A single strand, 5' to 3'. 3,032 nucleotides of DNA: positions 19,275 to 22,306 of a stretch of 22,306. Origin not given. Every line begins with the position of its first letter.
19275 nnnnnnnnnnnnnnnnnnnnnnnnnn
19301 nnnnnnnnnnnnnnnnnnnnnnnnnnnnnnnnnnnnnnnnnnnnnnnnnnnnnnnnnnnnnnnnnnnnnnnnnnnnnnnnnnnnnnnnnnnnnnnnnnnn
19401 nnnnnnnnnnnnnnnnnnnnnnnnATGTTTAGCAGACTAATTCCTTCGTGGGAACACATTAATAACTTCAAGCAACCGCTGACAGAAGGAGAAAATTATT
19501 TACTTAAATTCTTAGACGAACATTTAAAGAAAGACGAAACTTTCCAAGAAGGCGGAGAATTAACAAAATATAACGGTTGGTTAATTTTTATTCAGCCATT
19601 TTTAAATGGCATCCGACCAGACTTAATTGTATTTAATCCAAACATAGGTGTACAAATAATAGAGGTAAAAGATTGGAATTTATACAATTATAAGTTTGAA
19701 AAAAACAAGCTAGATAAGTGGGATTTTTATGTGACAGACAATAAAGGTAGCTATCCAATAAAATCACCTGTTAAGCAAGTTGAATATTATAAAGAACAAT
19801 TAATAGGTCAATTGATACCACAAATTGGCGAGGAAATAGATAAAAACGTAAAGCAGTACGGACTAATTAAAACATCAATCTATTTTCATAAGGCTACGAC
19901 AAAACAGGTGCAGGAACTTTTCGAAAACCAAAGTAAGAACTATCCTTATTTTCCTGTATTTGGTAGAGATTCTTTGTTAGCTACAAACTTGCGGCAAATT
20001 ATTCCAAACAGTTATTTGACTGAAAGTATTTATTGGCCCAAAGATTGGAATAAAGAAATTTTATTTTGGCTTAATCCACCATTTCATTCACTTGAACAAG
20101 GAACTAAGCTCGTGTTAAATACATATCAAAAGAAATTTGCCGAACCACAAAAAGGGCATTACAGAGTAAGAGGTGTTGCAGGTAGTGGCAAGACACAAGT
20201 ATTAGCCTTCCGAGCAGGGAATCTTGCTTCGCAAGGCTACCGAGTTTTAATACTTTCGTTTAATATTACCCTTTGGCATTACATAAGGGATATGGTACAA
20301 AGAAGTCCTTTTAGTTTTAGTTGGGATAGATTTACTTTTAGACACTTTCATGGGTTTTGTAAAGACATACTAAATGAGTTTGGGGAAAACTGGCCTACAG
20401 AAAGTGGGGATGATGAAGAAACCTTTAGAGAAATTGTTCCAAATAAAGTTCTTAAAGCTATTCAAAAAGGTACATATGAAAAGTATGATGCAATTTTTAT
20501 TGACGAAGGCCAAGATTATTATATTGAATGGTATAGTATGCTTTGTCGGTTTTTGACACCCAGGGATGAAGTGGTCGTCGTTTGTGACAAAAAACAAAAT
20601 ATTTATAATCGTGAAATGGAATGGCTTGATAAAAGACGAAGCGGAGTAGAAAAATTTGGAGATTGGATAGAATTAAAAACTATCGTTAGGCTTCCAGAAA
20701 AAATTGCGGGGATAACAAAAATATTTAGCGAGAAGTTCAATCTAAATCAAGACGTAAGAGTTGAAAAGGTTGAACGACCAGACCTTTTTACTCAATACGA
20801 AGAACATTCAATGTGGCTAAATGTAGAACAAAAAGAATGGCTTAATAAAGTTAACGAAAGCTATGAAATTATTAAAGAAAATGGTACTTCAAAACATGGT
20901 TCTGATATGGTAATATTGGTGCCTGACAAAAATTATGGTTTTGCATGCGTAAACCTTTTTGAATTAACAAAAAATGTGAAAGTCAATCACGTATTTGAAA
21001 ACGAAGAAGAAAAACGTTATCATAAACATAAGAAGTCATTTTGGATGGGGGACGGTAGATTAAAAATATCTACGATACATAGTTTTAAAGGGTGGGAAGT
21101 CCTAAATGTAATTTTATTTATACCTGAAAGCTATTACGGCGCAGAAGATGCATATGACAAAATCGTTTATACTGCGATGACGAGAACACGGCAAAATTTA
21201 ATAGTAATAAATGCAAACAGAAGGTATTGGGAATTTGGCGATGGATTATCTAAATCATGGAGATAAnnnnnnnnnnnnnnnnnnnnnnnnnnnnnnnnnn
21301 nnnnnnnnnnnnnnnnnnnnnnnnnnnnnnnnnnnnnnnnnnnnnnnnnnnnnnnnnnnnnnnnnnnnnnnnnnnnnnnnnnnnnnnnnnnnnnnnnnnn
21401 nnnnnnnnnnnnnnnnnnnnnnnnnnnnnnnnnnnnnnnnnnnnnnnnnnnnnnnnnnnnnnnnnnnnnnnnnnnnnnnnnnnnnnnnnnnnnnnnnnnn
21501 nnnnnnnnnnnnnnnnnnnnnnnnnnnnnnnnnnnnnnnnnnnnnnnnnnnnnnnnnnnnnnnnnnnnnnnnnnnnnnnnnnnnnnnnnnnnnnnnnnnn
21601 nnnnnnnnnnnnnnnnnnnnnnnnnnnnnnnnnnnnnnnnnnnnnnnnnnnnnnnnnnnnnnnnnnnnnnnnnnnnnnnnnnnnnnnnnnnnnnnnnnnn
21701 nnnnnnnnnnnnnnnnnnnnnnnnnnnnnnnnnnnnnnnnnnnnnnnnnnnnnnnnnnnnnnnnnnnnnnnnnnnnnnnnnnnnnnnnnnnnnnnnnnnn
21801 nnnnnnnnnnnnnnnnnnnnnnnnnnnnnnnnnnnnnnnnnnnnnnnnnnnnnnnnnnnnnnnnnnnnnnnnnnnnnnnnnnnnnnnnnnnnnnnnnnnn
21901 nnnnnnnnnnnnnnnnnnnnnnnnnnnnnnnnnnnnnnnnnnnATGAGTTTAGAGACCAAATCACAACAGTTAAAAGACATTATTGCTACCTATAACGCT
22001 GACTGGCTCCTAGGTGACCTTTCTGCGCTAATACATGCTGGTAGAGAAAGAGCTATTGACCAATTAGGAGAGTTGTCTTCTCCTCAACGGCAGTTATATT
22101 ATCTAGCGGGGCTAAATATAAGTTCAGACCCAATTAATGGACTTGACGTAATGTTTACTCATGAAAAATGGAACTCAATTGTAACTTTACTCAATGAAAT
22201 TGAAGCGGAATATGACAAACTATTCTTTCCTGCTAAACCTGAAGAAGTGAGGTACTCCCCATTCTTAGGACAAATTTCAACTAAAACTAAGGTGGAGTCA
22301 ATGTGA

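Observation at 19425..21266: AT-rich single-polypeptide nuclease-helicase fusion: candidate stand-alone defence gene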

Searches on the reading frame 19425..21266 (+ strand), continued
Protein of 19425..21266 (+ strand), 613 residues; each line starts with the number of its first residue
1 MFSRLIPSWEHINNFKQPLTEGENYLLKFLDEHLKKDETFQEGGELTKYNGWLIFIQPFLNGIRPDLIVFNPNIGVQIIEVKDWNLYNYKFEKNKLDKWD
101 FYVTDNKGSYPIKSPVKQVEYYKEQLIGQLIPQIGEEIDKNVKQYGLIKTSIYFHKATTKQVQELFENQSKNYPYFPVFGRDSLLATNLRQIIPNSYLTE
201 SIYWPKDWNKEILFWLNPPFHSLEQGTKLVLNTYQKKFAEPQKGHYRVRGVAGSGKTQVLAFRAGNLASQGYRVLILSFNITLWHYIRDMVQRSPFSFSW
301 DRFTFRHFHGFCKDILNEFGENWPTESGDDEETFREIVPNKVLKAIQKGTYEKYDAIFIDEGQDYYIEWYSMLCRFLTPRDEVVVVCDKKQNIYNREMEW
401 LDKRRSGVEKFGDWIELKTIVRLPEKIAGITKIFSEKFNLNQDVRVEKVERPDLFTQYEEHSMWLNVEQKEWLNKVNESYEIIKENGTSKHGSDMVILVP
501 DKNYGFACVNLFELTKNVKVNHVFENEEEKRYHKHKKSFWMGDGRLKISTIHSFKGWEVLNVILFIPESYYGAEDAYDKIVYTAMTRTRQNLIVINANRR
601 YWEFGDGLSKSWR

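Call 90: search_protein_representatives(alignment_id=A1)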
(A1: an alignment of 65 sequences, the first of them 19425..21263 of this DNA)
Query: 65 sequences, 613 profile positions. Proteins with E-value up to 0.001 (for the whole library): 12736; up to 1e-10: 3708; up to 1e-30: 990. The best 150 are listed.
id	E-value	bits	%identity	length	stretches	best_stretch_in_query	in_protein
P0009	0.0e+00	1148.7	-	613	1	1-613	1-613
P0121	8.0e-256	867.0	-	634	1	1-612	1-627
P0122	4.3e-253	858.0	-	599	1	3-606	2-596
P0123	5.6e-233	791.6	-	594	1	2-613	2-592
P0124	1.3e-228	777.1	-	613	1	3-613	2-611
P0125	1.5e-227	773.6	-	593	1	1-612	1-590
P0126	3.4e-226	769.1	-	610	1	1-608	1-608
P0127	1.1e-221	754.2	-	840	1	3-612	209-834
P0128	3.9e-203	693.0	-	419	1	189-608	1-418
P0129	1.1e-199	681.7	-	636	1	1-612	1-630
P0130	2.2e-193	660.8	-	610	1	1-612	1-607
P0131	4.9e-193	659.6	-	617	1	1-612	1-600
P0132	8.3e-187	639.1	-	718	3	325-608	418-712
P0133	3.8e-185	633.6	-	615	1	4-609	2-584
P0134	1.1e-181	622.2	-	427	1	1-405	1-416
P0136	5.1e-176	603.4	-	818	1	3-608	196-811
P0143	2.7e-149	515.2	-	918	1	1-606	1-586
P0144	1.7e-147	509.2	-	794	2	3-608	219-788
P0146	2.4e-145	502.1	-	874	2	117-609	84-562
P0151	1.5e-134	466.5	-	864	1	51-610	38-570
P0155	2.1e-129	449.4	-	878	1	50-608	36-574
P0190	3.4e-98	346.4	-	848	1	6-591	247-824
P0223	1.1e-91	324.9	-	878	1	12-590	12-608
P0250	7.8e-88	312.2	-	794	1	3-589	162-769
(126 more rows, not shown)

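Call 91: search_protein_families(library=pfam, proteins=[P0127, P0136, P0144, P0190, P0250, P0143, P0146, P0151, P0155, P0223], max_evalue=0.0001)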
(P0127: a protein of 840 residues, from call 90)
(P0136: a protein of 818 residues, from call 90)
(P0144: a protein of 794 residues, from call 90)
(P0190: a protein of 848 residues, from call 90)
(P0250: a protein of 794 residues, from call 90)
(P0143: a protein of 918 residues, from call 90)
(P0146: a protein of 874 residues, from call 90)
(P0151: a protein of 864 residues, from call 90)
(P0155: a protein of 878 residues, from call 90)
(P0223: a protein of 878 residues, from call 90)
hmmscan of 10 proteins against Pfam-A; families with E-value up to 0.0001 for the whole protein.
P0127 (840 aa): 4 families
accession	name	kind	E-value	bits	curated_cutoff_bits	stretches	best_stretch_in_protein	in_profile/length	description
PF00580.27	UvrD-helicase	-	1.8e-14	54.6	23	2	556-607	203-254/271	UvrD/REP helicase N-terminal domain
PF13245.12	AAA_19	-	2.7e-09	37.8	25.1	1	455-607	13-132/134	AAA domain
PF13538.12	UvrD_C_2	-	1.2e-07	31.9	27.4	1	772-816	6-51/52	UvrD-like helicase C-terminal domain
PF01443.25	Viral_helicase1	-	2.3e-06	28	21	0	733-818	161-228/228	Viral superfamily 1 RNA helicase core domain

P0136 (818 aa): 5 families
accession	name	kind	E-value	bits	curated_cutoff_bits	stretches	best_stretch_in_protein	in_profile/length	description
PF00580.27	UvrD-helicase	-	5.1e-09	36.6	23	1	420-516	1-102/271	UvrD/REP helicase N-terminal domain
PF01443.25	Viral_helicase1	-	4.8e-08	33.5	21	0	736-799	173-228/228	Viral superfamily 1 RNA helicase core domain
PF09848.15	SLFN-g3_helicase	-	1.9e-06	27.9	24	1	437-639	6-169/354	Schlafen group 3, DNA/RNA helicase domain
PF13538.12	UvrD_C_2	-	3.6e-06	27.2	27.4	1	752-797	5-51/52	UvrD-like helicase C-terminal domain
PF13245.12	AAA_19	-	6.3e-06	26.9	25.1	1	428-587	5-131/134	AAA domain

P0144 (794 aa): 8 families
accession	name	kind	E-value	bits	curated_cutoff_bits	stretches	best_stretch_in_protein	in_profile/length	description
PF00580.27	UvrD-helicase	-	4e-13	50.1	23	1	537-590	205-258/271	UvrD/REP helicase N-terminal domain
PF08378.17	NERD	-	3.8e-07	31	22.1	1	234-327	3-95/111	Nuclease-related domain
PF13538.12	UvrD_C_2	-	7.9e-07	29.3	27.4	1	726-774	4-51/52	UvrD-like helicase C-terminal domain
PF01443.25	Viral_helicase1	-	3e-06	27.6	21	0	726-775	179-227/228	Viral superfamily 1 RNA helicase core domain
PF13245.12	AAA_19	-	3.6e-06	27.6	25.1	1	432-585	12-131/134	AAA domain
PF13361.12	UvrD_C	-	1.6e-05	24.9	25.6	0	714-775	278-346/350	UvrD-like helicase C-terminal domain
PF04851.21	ResIII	-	3.2e-05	24.3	22.5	0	422-552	20-133/164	Type III restriction enzyme, res subunit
PF13604.12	AAA_30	-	6e-05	23.3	27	1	419-583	3-128/191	AAA domain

P0190 (848 aa): 3 families
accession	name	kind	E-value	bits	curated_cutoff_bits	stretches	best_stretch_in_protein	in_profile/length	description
PF00580.27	UvrD-helicase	-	6.9e-13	49.3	23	1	583-635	202-254/271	UvrD/REP helicase N-terminal domain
PF13245.12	AAA_19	-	3.6e-07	30.9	25.1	1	468-635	5-132/134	AAA domain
PF08378.17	NERD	-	6e-07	30.4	22.1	1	262-357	4-91/111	Nuclease-related domain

P0250 (794 aa): 3 families
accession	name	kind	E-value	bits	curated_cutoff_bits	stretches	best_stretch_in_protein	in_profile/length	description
PF00580.27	UvrD-helicase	-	9.5e-11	42.3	23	0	398-487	18-111/271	UvrD/REP helicase N-terminal domain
PF13245.12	AAA_19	-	1.5e-06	28.9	25.1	1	397-565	15-132/134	AAA domain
PF08378.17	NERD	-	6.5e-06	27.1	22.1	1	180-278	4-95/111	Nuclease-related domain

P0143 (918 aa): 4 families
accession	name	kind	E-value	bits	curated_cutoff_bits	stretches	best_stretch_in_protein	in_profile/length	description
PF00580.27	UvrD-helicase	-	3.1e-15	57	23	2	208-301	1-98/271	UvrD/REP helicase N-terminal domain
PF13245.12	AAA_19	-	2.5e-08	34.6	25.1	1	225-375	16-132/134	AAA domain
PF13538.12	UvrD_C_2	-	2.6e-07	30.9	27.4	1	527-574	2-51/52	UvrD-like helicase C-terminal domain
PF04851.21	ResIII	-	3.9e-06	27.3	22.5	1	220-341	23-133/164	Type III restriction enzyme, res subunit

P0146 (874 aa): 4 families
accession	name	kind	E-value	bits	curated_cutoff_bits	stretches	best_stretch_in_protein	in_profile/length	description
PF00580.27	UvrD-helicase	-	2.9e-14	53.8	23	2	194-280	2-92/271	UvrD/REP helicase N-terminal domain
PF13245.12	AAA_19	-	4.5e-10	40.3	25.1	1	207-349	13-131/134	AAA domain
PF13538.12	UvrD_C_2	-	1.2e-08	35.1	27.4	1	502-548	4-52/52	UvrD-like helicase C-terminal domain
PF01443.25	Viral_helicase1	-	8.7e-06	26.1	21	0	494-548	171-227/228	Viral superfamily 1 RNA helicase core domain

P0151 (864 aa): 4 families
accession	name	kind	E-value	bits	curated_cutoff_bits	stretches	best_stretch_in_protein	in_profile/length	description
PF00580.27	UvrD-helicase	-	2.8e-11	44.1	23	0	198-285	1-92/271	UvrD/REP helicase N-terminal domain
PF13538.12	UvrD_C_2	-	1.3e-09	38.2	27.4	1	508-554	3-51/52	UvrD-like helicase C-terminal domain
PF13245.12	AAA_19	-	2.1e-09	38.1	25.1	1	214-362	15-130/134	AAA domain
PF04851.21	ResIII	-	1.8e-05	25.1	22.5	1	215-331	28-134/164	Type III restriction enzyme, res subunit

P0155 (878 aa): 5 families
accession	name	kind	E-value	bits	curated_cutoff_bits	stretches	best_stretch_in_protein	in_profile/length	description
PF00580.27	UvrD-helicase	-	4.9e-14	53.1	23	1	317-365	206-254/271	UvrD/REP helicase N-terminal domain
PF13538.12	UvrD_C_2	-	1.5e-11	44.4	27.4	1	515-560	4-51/52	UvrD-like helicase C-terminal domain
PF13245.12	AAA_19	-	1.2e-08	35.6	25.1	1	212-365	14-132/134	AAA domain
PF01443.25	Viral_helicase1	-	8.2e-07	29.5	21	0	507-561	173-227/228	Viral superfamily 1 RNA helicase core domain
PF13361.12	UvrD_C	-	5.3e-06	26.5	25.6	1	458-562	233-347/350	UvrD-like helicase C-terminal domain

P0223 (878 aa): 5 families
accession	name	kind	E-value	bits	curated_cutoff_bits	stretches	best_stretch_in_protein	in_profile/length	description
PF22721.1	TBP-TOTE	-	4e-36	122.9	27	2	796-871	2-77/78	TATA-binding-like protein domain of the TOTE conflict systems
PF00580.27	UvrD-helicase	-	1.9e-10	41.3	23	1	235-309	12-89/271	UvrD/REP helicase N-terminal domain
PF13245.12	AAA_19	-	1.7e-05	25.4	25.1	1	226-412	1-132/134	AAA domain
PF08378.17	NERD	-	2.7e-05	25.1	22.1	1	21-119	4-94/111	Nuclease-related domain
PF25199.1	nSTAND_NTPase5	-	7.5e-05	23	34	0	231-271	36-77/145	Novel STAND NTPase 5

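Call 98: fold_search(model_id=the predicted structure, library=viral)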
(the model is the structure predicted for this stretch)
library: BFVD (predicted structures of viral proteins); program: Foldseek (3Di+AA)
matches with E <= 10: 1773; with E <= 0.001: 757
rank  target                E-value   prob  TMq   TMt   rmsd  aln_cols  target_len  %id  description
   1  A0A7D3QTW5            1.4e-16  1.00  0.46  0.27   4.8       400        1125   18  DNA 3'-5' helicase [Fadolivirus FV1/VV64]
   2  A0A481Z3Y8            1.6e-15  1.00  0.44  0.26  12.8       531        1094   14  UvrD-like helicase [Pithovirus LCPAC102]
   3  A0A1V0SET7            3.4e-15  1.00  0.43  0.37   6.2       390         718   16  DNA 3'-5' helicase [Hokovirus HKV1]
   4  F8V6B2                9.0e-15  1.00  0.41  0.40  20.2       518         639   16  DNA 3'-5' helicase [Acanthamoeba polyphaga mimivirus]
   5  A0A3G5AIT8            2.5e-14  1.00  0.41  0.27   7.8       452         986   15  DNA 3'-5' helicase [Sylvanvirus sp.]
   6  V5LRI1                2.7e-14  1.00  0.42  0.59   5.4       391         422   17  (no name in the UniProt tables at hand)
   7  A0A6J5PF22            2.9e-14  1.00  0.39  0.55  10.5       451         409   17  DNA 3'-5' helicase [uncultured Caudovirales phage]
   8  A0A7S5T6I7            5.7e-14  1.00  0.40  0.47   8.7       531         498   14  (no name in the UniProt tables at hand)
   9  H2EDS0                6.8e-14  1.00  0.42  0.27  19.6       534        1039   15  DNA 3'-5' helicase [Moumouvirus sp. 'Monve']
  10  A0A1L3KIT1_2          1.0e-13  1.00  0.35  0.22  22.6       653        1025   11  RNA-dependent RNA polymerase (Fragment) [Wenzhou Nido-like virus 1]
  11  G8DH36                5.4e-13  1.00  0.42  0.36   5.5       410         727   17  (no name in the UniProt tables at hand)
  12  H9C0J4                9.1e-13  1.00  0.40  0.50   7.5       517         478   14  (no name in the UniProt tables at hand)
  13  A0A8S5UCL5            9.6e-13  1.00  0.40  0.45   9.6       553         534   13  REP HELICASE [Siphoviridae sp. ctgN495]
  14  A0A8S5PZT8            1.7e-12  1.00  0.43  0.34   9.3       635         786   15  DNA 3'-5' helicase [Myoviridae sp. ctXwe21]
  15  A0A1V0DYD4            2.7e-12  1.00  0.39  0.43   7.4       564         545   11  ATP-dependent DNA helicase [Dinoroseobacter phage vB_DshS-R5C]
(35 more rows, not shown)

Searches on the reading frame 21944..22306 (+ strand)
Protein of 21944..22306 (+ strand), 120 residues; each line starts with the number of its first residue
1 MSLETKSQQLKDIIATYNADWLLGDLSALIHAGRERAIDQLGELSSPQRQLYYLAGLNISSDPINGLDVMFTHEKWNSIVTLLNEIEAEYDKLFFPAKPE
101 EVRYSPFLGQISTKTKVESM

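Call 9: search_protein_families(library=pfam, proteins=[window:21944-22306:+], max_evalue=0.001)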
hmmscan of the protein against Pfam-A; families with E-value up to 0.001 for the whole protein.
window:21944-22306:+ (120 aa): 0 families

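Call 80: search_protein_families(library=phrogs, proteins=[window:21944-22303:+], max_evalue=0.01)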
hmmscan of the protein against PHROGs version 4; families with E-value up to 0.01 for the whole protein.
window:21944-22303:+ (120 aa): 0 families

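Call 99: find_homologous_proteins(query=window:21944-22303:+, max_evalue=0.001)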
Query window:21944-22303:+ (120 aa): 13 proteins with E <= 0.001 among 19 candidates.
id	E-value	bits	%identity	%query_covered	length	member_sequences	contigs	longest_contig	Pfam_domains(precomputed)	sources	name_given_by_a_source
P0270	4.4e-72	258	100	100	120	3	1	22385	-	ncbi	-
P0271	6.7e-47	176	80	85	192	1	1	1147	-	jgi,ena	jgi:hypothetical protein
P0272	1.0e-45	173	79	85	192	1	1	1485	-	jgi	jgi:hypothetical protein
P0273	2.1e-44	168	78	85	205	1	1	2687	-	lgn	-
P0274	5.6e-44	167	79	85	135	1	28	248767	-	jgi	jgi:hypothetical protein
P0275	1.9e-42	162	75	85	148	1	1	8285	-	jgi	jgi:hypothetical protein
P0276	6.9e-41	157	70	85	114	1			-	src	-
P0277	2.2e-40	155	70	85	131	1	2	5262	-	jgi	jgi:hypothetical protein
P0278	3.0e-37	145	86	66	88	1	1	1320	-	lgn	-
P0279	1.6e-34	137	70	76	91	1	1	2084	-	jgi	-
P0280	2.5e-34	136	74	74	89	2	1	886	-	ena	-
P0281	1.6e-27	114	56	85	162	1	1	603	-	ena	-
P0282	1.3e-20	92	60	64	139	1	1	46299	-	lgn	-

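Call 104: search_protein_families(library=pfam, proteins=[P0283], max_evalue=1)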
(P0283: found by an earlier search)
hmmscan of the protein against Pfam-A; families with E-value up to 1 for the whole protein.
P0283 (237 aa): 1 family
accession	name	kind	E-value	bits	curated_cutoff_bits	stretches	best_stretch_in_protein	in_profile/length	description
PF00067.27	p450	-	0.031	13.5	22.8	0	104-159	93-145/462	Cytochrome P450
